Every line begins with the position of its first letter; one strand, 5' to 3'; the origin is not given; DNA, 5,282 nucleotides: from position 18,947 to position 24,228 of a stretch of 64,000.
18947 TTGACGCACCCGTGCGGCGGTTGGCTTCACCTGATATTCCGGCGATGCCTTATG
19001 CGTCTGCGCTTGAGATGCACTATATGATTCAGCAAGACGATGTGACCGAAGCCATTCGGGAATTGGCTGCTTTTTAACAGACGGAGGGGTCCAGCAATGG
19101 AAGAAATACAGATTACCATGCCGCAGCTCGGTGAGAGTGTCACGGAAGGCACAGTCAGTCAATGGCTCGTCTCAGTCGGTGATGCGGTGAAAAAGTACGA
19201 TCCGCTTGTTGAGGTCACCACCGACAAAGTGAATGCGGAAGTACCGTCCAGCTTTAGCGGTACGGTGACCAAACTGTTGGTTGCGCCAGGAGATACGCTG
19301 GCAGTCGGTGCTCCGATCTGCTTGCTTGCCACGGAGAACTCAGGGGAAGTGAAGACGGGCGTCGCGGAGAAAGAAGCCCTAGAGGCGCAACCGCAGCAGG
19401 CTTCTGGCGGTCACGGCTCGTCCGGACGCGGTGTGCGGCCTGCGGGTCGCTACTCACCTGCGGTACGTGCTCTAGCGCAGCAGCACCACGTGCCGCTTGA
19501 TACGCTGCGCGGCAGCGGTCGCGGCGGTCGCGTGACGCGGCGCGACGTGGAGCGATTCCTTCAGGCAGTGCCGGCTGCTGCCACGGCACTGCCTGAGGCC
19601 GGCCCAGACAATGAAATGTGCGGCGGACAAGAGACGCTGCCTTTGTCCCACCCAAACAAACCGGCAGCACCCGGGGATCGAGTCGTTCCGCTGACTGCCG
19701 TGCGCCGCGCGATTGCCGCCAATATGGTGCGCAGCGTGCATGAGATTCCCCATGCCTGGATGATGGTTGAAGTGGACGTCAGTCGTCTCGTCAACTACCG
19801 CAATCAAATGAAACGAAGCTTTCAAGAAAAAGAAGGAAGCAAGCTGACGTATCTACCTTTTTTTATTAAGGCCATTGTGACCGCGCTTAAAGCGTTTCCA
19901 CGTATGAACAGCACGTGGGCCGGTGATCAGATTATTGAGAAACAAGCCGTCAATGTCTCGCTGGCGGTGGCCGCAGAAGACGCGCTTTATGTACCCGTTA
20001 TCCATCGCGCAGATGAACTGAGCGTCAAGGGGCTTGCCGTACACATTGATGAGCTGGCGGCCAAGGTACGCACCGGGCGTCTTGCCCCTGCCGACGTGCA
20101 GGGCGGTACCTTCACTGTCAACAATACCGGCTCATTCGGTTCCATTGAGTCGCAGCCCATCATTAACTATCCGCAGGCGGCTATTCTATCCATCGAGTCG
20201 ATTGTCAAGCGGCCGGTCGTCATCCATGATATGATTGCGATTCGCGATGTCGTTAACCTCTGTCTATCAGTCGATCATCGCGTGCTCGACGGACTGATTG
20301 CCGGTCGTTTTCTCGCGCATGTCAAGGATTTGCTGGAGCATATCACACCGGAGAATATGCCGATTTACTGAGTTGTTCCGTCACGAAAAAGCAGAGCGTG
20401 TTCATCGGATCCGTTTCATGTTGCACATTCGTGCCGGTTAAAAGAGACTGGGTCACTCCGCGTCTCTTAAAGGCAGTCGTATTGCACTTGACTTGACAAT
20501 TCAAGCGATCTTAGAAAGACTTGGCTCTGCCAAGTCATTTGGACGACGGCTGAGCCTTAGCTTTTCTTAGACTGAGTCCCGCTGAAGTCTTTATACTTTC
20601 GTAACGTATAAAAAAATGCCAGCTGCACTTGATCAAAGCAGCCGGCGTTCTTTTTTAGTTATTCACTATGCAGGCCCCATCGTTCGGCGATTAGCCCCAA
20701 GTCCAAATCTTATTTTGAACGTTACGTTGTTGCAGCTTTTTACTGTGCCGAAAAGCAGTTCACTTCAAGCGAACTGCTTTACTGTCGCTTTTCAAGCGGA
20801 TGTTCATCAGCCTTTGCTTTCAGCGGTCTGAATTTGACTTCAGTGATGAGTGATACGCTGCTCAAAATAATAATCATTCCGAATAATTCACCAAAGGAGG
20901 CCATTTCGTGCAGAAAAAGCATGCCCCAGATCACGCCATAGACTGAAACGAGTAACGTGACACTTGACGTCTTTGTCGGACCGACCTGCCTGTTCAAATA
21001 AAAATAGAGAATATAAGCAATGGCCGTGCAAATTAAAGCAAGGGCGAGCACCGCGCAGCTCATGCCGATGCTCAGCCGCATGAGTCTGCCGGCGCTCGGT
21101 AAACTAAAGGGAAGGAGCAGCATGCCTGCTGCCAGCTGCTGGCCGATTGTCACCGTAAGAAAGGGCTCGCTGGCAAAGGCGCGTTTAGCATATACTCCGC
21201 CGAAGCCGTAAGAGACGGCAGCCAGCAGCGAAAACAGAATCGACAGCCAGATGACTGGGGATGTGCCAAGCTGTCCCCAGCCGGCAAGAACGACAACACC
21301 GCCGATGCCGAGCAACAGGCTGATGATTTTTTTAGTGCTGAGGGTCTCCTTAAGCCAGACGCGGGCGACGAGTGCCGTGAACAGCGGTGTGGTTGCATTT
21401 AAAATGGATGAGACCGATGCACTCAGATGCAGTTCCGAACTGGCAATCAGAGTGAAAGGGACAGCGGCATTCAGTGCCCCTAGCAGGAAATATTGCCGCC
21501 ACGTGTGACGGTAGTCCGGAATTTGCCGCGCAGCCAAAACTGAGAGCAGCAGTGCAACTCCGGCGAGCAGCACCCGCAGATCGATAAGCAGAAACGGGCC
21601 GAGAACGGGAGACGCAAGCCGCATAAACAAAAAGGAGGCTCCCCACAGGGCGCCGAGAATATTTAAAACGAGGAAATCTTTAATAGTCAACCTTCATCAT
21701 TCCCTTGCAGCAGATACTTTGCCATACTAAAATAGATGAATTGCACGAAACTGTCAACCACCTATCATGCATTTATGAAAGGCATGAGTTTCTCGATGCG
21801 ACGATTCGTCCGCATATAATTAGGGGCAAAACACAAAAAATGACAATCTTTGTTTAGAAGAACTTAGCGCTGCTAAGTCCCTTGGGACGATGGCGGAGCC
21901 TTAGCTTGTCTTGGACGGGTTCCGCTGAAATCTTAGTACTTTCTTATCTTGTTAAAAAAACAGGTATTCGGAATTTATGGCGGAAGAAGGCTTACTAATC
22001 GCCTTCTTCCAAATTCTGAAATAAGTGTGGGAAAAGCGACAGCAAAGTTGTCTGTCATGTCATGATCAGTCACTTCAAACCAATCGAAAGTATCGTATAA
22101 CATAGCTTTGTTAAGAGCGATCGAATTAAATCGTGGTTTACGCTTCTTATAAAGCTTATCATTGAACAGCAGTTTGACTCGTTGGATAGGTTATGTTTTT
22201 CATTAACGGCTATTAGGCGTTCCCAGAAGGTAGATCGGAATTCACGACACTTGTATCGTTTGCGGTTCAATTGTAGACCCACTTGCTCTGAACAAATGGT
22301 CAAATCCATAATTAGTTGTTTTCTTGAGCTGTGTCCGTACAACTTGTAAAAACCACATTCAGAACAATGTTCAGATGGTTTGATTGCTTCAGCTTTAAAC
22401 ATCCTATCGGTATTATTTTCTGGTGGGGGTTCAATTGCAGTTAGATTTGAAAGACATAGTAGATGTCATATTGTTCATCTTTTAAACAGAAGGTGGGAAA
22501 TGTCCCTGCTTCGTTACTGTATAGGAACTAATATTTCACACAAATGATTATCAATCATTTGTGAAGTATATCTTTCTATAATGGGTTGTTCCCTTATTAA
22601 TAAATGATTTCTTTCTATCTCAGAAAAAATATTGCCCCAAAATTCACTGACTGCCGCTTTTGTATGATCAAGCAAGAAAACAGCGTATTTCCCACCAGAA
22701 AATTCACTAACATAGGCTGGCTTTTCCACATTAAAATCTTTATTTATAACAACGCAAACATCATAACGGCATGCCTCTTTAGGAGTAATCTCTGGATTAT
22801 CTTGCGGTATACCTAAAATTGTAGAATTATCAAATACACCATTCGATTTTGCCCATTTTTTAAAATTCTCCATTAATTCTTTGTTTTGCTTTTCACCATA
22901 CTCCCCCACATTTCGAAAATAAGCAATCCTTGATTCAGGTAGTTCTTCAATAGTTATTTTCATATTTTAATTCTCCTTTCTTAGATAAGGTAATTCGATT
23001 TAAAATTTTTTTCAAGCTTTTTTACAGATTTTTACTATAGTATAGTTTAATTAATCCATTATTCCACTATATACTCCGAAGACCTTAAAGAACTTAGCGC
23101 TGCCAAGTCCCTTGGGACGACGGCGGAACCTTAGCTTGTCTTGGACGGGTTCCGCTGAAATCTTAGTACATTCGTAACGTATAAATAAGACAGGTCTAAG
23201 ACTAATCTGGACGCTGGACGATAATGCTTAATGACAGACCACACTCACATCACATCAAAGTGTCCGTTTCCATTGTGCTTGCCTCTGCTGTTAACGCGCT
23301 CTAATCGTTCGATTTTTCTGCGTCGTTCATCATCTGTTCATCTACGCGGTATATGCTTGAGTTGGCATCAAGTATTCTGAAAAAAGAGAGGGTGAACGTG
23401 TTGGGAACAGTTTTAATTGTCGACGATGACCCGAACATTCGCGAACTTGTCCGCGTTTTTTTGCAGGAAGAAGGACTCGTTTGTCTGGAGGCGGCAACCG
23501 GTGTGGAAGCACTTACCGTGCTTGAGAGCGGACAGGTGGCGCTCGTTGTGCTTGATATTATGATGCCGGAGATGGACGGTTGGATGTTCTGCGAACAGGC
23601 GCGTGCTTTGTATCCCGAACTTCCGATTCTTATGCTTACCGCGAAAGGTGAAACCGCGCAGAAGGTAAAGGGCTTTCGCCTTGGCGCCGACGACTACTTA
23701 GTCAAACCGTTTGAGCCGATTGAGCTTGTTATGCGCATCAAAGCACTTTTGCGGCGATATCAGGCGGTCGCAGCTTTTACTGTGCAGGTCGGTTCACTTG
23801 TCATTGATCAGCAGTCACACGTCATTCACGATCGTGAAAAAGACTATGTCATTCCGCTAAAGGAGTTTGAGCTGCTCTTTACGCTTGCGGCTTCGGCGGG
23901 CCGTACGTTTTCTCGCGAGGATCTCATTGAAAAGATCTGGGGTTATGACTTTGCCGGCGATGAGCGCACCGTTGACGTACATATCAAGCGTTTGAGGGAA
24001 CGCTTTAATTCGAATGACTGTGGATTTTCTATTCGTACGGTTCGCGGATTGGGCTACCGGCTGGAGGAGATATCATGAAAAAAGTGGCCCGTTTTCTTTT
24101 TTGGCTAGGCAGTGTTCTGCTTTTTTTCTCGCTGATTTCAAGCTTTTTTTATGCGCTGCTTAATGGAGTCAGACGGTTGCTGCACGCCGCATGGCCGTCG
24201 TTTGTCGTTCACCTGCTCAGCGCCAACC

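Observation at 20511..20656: M1 copies sit directly behind hairpin-plus-T-run terminators, co-oriented with the upstream gene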

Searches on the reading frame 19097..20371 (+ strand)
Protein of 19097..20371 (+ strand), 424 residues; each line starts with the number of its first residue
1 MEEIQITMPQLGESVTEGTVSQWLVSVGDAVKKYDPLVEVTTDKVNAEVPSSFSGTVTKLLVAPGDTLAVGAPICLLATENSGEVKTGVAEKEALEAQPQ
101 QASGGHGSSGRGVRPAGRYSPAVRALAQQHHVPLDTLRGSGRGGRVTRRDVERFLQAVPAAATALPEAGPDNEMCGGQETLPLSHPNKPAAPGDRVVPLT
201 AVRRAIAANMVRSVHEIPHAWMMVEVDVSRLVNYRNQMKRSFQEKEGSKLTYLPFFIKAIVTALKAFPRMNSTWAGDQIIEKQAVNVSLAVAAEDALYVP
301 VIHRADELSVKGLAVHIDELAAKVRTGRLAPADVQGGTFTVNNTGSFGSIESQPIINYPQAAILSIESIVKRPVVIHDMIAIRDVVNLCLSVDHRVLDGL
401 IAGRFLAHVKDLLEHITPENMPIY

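Call 16: search_protein_families(library=pfam, proteins=[window:19097-20371:+])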
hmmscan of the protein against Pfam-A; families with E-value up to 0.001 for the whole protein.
window:19097-20371:+ (424 aa): 4 families
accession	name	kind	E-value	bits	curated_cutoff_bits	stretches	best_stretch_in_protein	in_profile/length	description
PF00198.28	2-oxoacid_dh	-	1.6e-80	270.3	23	1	194-416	4-227/232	2-oxoacid dehydrogenases acyltransferase (catalytic domain)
PF00364.28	Biotin_lipoyl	-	3.8e-22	78.3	22.1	1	5-76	2-72/73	Biotin-requiring enzyme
PF02817.22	E3_binding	-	2.9e-13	50.2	23.7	1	118-152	2-36/36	e3 binding domain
PF13533.13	Biotin_lipoyl_2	-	0.00062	20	29.8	0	16-38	7-29/32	Biotin-lipoyl like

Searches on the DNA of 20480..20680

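Call 83: search_rna_families(source=window, start=20480, end=20680, threshold=evalue, max_evalue=10)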
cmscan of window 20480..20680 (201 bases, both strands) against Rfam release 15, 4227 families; matches with E-value up to 10: 10.
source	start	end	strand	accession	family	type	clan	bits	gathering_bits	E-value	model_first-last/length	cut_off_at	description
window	20564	20655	+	RF00506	Thr_leader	Cis-reg; leader;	-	17.7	55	0.35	1-118/118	no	Threonine operon leader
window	20519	20543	+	RF01748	nuoG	Cis-reg;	-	17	33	0.17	16-41/43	no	nuoG RNA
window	20609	20680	-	RF00506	Thr_leader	Cis-reg; leader;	-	16.7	55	0.57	52-118/118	5'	Threonine operon leader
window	20602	20680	-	RF00557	L10_leader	Cis-reg; leader;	-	13.6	44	4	58-138/138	5'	Ribosomal protein L10 leader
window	20622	20634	-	RF01834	fiv_FSE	Cis-reg; frameshift_element;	-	12.8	53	1.7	1-35/35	no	ribosomal frameshift site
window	20513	20562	-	RF02931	Bacilli-1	Gene; sRNA;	-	12.8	55.6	2.2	1-65/65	no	Bacilli-1 RNA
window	20614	20670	-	RF00382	DnaX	Cis-reg; frameshift_element;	-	12.6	35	1.5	1-65/65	no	DnaX ribosomal frameshifting element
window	20511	20539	+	RF02273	FsrA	Gene;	-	12.4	80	2.4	49-83/83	no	FsrA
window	20590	20660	+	RF00236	ctRNA_pGA1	Gene; antisense;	-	12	45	5.4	1-79/79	no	ctRNA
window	20524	20538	-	RF02475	GlsR6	Gene; snRNA; snoRNA; CD-box;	-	9.1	75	8.5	45-59/59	no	Small nucleolar RNA GlsR6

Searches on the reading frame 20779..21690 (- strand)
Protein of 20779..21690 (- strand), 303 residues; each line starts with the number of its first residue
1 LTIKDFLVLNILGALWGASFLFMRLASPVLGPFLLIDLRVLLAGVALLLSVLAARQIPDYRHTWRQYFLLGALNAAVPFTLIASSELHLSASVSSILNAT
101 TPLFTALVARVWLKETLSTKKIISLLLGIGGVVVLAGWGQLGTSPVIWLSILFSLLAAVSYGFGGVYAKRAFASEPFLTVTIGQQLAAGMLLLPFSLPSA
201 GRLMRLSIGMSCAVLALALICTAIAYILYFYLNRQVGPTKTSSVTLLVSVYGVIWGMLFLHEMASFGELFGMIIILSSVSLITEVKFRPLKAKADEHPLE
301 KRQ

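Call 12: find_encoding_contigs(protein=window:20779-21690:-, flank=10000, max_places=10)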
Protein window:20779-21690:- (303 aa): 1 contig read that carries it; 1 place shown.
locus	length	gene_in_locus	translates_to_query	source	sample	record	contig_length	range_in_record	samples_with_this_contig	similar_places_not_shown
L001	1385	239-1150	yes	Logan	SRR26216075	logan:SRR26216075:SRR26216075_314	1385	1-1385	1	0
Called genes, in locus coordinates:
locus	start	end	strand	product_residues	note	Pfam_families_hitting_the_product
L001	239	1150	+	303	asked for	PF00892:EamA, PF03151:TPT (weak), PF00892:EamA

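Call 16: search_protein_families(library=pfam, proteins=[window:20779-21690:-])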
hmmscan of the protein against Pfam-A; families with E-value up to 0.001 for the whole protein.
window:20779-21690:- (303 aa): 2 families
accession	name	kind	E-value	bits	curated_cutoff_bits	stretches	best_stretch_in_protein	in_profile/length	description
PF00892.27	EamA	-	1.2e-37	129.6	28.2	2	149-283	2-134/135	EamA-like transporter family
PF03151.22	TPT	-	3.5e-06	27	30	1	55-237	55-237/291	Triose-phosphate Transporter family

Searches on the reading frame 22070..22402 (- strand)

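Call 16: search_protein_families(library=pfam, proteins=[window:22070-22402:-])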
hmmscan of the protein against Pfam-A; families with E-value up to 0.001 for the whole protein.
window:22070-22402:- (110 aa): 1 family
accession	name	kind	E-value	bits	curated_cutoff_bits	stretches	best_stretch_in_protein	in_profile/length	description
PF14690.11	Zn_ribbon_ISL3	-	1.2e-11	45.3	25.5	1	11-54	3-46/47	zinc-finger of transposase IS204/IS1001/IS1096/IS1165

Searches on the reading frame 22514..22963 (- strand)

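Call 16: search_protein_families(library=pfam, proteins=[window:22514-22963:-])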
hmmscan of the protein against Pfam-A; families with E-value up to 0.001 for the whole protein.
window:22514-22963:- (149 aa): 2 families
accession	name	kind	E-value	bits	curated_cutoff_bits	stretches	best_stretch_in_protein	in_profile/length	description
PF06445.20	GyrI-like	-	2.1e-31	109.7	26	1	1-148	1-154/155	GyrI-like small molecule binding domain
PF14526.11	Cass2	-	5.1e-20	72.6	27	1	4-148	1-150/150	Integron-associated effector binding protein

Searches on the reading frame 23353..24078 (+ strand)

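Call 16: search_protein_families(library=pfam, proteins=[window:23353-24078:+])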
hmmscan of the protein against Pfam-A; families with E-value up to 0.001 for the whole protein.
window:23353-24078:+ (241 aa): 2 families
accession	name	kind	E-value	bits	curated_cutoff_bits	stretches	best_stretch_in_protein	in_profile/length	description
PF00072.30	Response_reg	-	1.4e-30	106.1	30.2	1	20-129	1-110/111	Response regulator receiver domain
PF00486.34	Trans_reg_C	-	5.4e-23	81.3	26.2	1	169-237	8-77/77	Transcriptional regulatory protein, C terminal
